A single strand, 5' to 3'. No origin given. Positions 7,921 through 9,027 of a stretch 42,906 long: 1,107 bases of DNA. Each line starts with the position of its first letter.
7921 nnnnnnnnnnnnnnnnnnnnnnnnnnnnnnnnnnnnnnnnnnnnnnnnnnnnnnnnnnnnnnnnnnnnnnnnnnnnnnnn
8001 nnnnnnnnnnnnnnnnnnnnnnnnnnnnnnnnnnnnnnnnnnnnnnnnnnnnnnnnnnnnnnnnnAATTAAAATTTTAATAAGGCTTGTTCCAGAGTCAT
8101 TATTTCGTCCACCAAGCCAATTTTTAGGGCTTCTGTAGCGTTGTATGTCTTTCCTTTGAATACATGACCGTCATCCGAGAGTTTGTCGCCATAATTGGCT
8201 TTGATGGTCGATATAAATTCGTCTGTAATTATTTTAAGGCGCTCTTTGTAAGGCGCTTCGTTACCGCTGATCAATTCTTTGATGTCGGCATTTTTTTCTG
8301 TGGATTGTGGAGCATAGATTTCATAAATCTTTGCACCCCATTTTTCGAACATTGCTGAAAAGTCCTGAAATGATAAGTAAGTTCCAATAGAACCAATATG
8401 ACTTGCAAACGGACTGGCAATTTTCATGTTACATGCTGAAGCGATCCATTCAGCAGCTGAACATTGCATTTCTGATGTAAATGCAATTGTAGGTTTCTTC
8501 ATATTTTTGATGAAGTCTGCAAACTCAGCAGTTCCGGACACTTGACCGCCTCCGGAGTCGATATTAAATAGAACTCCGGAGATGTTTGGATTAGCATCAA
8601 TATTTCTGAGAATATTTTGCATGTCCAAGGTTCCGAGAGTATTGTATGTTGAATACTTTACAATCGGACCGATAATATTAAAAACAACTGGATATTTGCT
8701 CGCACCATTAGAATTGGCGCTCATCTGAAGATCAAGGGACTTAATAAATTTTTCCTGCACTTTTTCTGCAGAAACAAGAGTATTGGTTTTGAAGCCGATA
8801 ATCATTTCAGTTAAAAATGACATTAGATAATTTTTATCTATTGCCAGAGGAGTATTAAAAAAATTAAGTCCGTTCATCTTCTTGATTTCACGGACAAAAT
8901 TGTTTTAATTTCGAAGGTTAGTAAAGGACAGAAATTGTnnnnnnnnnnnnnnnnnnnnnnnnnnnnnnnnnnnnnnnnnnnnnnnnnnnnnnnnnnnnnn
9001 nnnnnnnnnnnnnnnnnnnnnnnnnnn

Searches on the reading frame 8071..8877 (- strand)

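Call 68: search_protein_families(library=pfam, proteins=[window:8071-8877:-], max_evalue=0.01)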
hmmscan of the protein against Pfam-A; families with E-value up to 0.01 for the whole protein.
window:8071-8877:- (269 aa): 4 families
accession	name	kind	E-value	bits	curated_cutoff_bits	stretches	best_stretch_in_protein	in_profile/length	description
PF01343.23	Peptidase_S49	-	2.5e-15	57.2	24.9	1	125-267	4-145/154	Peptidase family S49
PF00574.28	CLP_protease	-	5.7e-07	30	20.2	1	90-201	37-156/182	Clp protease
PF25145.1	NfeD1b_N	-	0.00011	22.3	40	1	98-151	30-83/189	NfeD1b, N-terminal domain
PF11891.13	RETICULATA-like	-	0.0039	17.4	25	1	12-93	4-84/177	Protein RETICULATA-related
